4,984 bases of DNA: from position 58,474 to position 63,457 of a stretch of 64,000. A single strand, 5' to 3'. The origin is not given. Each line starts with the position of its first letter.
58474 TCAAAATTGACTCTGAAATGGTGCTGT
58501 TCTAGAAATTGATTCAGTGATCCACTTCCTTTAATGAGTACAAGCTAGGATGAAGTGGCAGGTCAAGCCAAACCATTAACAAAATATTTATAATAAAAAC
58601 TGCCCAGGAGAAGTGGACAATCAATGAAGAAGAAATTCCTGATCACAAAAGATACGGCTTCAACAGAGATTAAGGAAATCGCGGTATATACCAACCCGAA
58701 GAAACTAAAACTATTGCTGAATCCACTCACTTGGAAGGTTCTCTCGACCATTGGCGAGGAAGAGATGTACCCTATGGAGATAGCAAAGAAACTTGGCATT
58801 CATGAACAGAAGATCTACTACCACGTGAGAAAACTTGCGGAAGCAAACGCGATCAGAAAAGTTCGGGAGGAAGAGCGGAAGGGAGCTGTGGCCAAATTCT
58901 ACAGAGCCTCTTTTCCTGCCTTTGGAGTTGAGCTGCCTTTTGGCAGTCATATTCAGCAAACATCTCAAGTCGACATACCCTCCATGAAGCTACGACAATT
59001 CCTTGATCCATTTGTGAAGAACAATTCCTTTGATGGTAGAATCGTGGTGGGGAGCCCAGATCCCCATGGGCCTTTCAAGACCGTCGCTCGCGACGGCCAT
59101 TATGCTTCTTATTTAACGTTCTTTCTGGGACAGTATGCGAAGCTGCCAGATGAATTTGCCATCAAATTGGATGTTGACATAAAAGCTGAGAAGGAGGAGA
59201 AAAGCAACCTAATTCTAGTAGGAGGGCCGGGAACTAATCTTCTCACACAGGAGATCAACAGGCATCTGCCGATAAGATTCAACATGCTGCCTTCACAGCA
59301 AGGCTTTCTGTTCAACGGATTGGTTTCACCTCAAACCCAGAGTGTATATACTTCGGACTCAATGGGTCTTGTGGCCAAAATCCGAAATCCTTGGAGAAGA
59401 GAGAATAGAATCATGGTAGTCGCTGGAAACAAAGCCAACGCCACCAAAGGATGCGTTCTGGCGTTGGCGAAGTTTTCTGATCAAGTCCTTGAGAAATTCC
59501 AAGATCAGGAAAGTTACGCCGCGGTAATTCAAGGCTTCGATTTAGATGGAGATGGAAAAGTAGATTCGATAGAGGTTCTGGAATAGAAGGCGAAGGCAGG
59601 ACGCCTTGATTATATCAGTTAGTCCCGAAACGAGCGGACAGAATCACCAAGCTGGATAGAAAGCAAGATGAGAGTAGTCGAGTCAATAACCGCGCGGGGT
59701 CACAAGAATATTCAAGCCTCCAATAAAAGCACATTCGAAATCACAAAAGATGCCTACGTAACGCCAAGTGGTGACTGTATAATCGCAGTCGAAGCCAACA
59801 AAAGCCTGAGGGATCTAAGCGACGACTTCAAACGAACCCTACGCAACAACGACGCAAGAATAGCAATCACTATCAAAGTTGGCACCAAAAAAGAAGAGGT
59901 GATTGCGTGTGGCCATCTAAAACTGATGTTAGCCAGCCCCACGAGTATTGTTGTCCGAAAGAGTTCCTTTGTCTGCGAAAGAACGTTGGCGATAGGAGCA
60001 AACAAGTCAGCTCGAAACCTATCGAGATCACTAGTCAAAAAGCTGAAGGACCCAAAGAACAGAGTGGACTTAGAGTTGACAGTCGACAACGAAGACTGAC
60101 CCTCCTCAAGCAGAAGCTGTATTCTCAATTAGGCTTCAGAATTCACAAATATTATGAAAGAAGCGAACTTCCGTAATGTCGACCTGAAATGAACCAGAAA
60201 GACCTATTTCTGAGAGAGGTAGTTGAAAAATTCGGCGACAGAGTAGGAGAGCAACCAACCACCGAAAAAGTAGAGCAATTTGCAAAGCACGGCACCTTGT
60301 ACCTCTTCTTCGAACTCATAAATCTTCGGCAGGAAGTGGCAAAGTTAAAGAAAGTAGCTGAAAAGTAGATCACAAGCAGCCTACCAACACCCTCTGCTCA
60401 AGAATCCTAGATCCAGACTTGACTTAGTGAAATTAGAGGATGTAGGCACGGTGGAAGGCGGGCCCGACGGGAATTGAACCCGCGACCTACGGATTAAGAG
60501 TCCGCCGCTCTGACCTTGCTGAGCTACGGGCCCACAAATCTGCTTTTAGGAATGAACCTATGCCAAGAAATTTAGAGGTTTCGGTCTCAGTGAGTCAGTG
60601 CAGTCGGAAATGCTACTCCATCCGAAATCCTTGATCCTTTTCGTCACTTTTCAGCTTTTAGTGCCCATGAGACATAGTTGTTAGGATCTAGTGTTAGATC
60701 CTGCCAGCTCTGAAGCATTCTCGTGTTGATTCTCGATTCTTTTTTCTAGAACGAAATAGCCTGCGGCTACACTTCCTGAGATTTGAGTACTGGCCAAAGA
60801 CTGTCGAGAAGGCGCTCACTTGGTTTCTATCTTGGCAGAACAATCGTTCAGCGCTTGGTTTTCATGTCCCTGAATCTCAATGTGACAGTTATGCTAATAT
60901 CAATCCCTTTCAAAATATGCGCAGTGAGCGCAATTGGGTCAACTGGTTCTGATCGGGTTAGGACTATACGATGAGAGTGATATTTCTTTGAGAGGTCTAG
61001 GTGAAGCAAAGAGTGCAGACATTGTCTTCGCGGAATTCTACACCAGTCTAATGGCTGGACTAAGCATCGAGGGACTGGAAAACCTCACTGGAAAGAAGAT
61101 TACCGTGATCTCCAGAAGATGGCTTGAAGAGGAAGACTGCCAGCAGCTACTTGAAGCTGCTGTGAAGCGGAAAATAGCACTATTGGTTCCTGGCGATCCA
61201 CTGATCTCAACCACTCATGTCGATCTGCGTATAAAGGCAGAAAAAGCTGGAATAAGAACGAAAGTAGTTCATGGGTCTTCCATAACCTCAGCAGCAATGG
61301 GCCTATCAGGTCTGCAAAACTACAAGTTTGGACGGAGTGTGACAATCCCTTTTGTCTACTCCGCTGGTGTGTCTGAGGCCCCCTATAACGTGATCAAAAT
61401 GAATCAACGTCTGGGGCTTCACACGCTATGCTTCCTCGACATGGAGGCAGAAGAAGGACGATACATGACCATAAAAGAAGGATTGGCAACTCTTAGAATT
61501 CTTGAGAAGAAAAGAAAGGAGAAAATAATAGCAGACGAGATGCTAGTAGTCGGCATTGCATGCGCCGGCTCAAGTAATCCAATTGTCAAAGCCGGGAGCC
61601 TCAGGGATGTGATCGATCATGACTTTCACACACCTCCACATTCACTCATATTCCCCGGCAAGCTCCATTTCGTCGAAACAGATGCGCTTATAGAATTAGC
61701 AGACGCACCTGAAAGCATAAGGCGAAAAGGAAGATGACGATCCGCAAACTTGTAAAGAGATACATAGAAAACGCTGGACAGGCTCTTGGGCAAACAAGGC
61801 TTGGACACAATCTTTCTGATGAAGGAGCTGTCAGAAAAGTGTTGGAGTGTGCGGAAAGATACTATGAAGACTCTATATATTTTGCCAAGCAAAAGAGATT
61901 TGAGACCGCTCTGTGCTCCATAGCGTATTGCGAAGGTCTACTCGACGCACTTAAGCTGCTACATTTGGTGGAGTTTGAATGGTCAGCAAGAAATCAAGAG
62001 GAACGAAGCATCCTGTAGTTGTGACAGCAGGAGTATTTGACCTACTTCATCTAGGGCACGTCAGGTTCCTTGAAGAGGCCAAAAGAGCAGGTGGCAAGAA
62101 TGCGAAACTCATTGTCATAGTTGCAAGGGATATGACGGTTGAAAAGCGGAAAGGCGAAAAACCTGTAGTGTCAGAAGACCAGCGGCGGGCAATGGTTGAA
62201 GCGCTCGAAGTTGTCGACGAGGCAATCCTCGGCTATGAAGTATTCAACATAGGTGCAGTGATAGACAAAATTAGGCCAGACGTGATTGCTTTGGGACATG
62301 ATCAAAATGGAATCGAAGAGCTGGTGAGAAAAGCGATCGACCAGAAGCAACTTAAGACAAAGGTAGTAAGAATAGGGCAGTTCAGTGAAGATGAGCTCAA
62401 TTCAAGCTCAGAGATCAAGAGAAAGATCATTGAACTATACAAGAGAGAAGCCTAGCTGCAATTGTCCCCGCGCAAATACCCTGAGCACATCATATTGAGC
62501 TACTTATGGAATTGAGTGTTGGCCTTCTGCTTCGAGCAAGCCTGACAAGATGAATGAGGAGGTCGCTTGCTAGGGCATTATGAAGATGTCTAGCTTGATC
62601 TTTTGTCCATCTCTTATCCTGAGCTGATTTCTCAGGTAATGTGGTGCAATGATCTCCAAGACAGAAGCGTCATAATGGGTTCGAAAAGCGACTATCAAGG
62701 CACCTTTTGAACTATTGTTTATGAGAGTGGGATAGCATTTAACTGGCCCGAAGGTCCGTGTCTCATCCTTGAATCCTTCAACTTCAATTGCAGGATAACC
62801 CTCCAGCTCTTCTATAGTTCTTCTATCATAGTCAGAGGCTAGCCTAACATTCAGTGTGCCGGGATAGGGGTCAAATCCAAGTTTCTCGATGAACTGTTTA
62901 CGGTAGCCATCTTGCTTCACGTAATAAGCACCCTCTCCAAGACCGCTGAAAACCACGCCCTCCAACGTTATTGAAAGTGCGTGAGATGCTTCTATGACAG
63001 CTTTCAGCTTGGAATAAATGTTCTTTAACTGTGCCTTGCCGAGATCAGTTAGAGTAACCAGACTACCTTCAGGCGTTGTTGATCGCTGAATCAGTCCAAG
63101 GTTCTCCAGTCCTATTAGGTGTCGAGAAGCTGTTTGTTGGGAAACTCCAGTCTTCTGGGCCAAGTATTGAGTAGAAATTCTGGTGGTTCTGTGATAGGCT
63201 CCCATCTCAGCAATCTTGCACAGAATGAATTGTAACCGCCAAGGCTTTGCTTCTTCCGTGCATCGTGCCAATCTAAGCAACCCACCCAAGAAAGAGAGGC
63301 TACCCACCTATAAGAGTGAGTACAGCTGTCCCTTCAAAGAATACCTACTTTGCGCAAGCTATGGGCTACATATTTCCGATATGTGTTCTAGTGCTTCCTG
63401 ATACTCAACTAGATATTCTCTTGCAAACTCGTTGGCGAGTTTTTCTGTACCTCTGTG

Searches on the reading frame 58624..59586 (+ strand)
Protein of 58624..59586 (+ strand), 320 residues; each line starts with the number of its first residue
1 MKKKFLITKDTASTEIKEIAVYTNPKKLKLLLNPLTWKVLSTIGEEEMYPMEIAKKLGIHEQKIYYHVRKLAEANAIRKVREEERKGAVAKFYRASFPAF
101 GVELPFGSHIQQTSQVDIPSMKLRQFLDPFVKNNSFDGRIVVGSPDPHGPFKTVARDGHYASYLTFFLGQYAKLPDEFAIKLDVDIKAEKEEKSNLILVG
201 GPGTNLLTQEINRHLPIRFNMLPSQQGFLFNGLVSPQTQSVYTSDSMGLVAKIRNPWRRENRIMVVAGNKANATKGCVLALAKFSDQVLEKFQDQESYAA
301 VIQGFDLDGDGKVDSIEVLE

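Call 51: search_protein_families(library=pfam, proteins=[window:58624-59586:+], max_evalue=0.001)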
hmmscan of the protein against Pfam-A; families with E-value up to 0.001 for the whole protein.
window:58624-59586:+ (320 aa): 4 families
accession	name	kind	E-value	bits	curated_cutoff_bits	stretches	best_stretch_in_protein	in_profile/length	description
PF05124.17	S_layer_C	-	1.4e-08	35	23.9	1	180-283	97-175/177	S-layer like family, outer domain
PF12840.13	HTH_20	-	3.2e-08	33.8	27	1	31-79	1-50/51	Helix-turn-helix domain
PF01978.25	TrmB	-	0.00035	20.8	25.6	1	46-95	21-64/68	Sugar-specific transcriptional regulator TrmB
PF12802.13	MarR_2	-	0.00059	20.4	27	0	32-84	3-57/61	MarR family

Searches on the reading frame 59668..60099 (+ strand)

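Call 84: search_protein_families(library=pfam, proteins=[window:59668-60099:+], max_evalue=0.001)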
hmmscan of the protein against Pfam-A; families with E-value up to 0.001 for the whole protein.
window:59668-60099:+ (143 aa): 1 family
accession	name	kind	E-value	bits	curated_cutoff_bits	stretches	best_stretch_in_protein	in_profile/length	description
PF04027.18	DUF371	-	8.8e-49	165.3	25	1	7-139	1-132/133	Domain of unknown function (DUF371)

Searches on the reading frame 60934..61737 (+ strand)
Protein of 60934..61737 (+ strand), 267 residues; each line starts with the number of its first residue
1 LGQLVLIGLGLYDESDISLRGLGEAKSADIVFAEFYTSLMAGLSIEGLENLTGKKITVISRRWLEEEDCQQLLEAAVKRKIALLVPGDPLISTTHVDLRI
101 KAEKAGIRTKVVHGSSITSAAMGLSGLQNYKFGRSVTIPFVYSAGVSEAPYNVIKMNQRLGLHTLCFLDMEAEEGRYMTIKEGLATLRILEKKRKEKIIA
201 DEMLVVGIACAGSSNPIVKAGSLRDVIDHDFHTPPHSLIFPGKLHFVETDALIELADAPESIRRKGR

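Call 84: search_protein_families(library=pfam, proteins=[window:60934-61737:+], max_evalue=0.001)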
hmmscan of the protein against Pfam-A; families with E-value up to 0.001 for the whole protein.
window:60934-61737:+ (267 aa): 1 family
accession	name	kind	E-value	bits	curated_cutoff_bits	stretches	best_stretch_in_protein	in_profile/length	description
PF00590.25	TP_methylase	-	6.9e-15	56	27.8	1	4-168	2-166/212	Tetrapyrrole (Corrin/Porphyrin) Methylases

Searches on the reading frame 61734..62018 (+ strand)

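Call 84: search_protein_families(library=pfam, proteins=[window:61734-62018:+], max_evalue=0.001)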
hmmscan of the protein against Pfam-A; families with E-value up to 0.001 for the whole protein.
window:61734-62018:+ (94 aa): 1 family
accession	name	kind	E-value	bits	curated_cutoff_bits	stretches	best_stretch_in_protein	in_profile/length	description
PF04010.18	DUF357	-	1.9e-14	53.8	29.4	1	9-78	1-72/73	Protein of unknown function (DUF357)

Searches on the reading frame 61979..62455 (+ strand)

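Call 84: search_protein_families(library=pfam, proteins=[window:61979-62455:+], max_evalue=0.001)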
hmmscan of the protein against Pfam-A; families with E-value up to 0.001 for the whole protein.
window:61979-62455:+ (158 aa): 2 families
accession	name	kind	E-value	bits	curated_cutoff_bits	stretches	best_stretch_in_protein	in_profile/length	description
PF01467.32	CTP_transf_like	-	5e-19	69.3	21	1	16-148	2-132/133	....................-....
PF06574.18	FAD_syn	-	7.1e-06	26.3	27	1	10-49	5-44/158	FAD synthetase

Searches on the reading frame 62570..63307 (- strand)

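Call 84: search_protein_families(library=pfam, proteins=[window:62570-63307:-], max_evalue=0.001)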
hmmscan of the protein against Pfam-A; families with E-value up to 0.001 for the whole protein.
window:62570-63307:- (245 aa): 6 families
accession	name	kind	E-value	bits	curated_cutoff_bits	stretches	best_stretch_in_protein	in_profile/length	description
PF01982.22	CTP-dep_RFKase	-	1.2e-41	141.9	25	1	119-241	1-121/121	Domain of unknown function DUF120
PF12802.13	MarR_2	-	2.1e-05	25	27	1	44-80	21-57/61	MarR family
PF25213.1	HVO_A0261_N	-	5.9e-05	23.3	35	1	42-99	23-76/86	HVO_A0261 N-terminal domain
PF13545.12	HTH_Crp_2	-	0.00018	21.8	27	1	29-88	7-63/70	Crp-like helix-turn-helix domain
PF08279.18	HTH_11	-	0.0002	21.6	25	1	40-71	13-43/55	HTH domain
PF01047.28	MarR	-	0.00029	21.1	24.6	1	42-80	16-54/59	MarR family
